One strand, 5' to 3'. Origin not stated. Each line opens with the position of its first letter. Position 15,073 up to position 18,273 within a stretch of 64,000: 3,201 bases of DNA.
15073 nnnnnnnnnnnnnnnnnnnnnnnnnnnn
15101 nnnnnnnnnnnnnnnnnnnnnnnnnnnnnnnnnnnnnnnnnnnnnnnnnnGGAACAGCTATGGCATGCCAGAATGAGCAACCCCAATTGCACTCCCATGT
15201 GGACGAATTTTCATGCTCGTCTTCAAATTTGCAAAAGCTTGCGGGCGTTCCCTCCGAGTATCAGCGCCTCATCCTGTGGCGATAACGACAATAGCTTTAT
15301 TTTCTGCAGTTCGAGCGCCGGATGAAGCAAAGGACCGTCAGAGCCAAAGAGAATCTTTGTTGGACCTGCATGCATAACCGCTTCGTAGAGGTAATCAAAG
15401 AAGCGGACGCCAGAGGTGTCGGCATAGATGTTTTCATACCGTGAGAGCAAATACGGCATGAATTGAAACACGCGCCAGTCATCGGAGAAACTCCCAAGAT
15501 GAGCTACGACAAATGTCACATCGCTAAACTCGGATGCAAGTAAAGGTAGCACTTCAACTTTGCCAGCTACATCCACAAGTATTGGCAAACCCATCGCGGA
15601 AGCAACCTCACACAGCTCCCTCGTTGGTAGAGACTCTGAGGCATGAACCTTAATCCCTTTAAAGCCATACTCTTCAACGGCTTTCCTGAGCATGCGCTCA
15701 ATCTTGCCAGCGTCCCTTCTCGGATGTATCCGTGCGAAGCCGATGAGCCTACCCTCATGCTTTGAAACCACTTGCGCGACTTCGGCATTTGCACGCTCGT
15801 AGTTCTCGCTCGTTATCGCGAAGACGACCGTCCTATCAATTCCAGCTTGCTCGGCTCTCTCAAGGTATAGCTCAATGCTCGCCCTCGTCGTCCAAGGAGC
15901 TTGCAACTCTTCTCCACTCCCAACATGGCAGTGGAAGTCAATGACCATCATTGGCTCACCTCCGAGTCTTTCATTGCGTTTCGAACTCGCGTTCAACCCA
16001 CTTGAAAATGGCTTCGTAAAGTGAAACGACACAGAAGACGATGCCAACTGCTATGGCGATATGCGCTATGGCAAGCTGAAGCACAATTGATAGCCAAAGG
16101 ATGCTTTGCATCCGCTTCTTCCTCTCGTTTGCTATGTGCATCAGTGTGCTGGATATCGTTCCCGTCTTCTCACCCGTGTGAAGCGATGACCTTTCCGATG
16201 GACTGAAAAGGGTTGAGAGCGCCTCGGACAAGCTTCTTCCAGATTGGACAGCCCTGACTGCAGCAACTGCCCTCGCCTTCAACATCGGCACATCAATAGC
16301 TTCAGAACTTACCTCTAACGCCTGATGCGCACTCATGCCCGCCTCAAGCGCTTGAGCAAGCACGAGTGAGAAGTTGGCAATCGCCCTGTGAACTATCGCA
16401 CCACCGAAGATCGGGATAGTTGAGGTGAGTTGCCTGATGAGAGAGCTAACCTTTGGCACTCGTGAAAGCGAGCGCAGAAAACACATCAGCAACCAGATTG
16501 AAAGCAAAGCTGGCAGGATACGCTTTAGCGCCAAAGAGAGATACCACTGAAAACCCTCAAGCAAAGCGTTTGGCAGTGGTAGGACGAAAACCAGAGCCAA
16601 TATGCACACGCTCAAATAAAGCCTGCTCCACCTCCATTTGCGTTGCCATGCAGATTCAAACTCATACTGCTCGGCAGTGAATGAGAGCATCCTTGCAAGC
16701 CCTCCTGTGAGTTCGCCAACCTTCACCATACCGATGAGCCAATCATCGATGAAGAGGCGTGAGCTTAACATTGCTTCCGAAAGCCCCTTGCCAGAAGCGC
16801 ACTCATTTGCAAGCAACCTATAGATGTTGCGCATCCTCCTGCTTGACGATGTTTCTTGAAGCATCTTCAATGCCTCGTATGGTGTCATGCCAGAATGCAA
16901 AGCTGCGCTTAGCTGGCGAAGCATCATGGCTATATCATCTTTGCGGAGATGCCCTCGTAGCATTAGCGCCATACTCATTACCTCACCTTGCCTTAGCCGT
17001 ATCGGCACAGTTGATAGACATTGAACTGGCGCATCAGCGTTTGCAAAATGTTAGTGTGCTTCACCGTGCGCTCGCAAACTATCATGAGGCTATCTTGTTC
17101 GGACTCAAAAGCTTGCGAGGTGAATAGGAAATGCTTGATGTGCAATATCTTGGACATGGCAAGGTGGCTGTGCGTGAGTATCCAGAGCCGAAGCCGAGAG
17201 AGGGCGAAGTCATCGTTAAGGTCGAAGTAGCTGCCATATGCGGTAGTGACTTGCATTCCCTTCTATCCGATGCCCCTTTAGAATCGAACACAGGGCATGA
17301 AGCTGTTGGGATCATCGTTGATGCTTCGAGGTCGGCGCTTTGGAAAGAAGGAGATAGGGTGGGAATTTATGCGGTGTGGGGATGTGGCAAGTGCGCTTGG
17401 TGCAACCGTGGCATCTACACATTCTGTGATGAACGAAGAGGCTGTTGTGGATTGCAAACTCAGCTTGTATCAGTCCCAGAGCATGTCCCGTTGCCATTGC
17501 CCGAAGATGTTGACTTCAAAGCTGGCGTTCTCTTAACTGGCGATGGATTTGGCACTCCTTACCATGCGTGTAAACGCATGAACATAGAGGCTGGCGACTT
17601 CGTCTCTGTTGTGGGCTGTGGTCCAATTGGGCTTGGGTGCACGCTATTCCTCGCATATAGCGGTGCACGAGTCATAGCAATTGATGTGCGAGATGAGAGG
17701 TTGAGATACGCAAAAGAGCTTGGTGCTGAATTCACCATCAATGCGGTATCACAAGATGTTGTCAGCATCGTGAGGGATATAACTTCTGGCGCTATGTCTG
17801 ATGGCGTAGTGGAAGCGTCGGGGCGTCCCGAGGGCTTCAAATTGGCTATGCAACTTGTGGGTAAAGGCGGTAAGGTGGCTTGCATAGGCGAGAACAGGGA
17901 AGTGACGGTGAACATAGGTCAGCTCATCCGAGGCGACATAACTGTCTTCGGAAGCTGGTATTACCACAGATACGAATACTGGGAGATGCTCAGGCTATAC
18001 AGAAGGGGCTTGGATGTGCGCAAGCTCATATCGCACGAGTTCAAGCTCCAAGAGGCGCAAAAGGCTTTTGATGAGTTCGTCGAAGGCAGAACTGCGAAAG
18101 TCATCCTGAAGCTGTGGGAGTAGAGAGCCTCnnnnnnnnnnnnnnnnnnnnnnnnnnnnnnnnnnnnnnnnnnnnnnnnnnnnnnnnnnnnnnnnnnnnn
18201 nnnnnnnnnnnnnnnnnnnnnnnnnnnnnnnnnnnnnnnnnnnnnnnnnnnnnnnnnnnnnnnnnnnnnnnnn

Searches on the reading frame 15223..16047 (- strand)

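Call 21: search_protein_families(library=pfam, proteins=[window:15223-16047:-], max_evalue=0.00001)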
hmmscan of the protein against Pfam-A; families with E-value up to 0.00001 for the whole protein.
window:15223-16047:- (274 aa): 1 family
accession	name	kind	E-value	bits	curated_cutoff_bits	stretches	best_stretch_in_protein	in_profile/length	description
PF04909.20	Amidohydro_2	-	8.7e-28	98.3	26.4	1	36-273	1-288/289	Amidohydrolase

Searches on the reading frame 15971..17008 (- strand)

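Call 21: search_protein_families(library=pfam, proteins=[window:15971-17008:-], max_evalue=0.00001)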
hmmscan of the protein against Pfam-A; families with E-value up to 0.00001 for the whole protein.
window:15971-17008:- (345 aa): 1 family
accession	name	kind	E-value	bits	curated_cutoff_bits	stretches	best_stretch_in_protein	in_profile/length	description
PF00482.28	T2SSF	-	4.2e-29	101.5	25.2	2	30-144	2-117/125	Type II secretion system (T2SS), protein F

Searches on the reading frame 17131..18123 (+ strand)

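Call 21: search_protein_families(library=pfam, proteins=[window:17131-18123:+], max_evalue=0.00001)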
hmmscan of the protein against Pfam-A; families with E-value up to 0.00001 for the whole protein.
window:17131-18123:+ (330 aa): 4 families
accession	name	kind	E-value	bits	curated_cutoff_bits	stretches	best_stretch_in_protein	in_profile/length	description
PF00107.32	ADH_zinc_N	-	2.4e-26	92.7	31.8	1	165-289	1-126/129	Zinc-binding dehydrogenase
PF08240.17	ADH_N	-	1.7e-19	70.5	23.5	1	24-124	2-103/104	Alcohol dehydrogenase GroES-like domain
PF16912.11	Glu_dehyd_C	-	1.2e-06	28.6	34.9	1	158-326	34-209/211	Glucose dehydrogenase C-terminus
PF13602.12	ADH_zinc_N_2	-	6.9e-06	27.5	27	0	197-322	1-129/134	Zinc-binding dehydrogenase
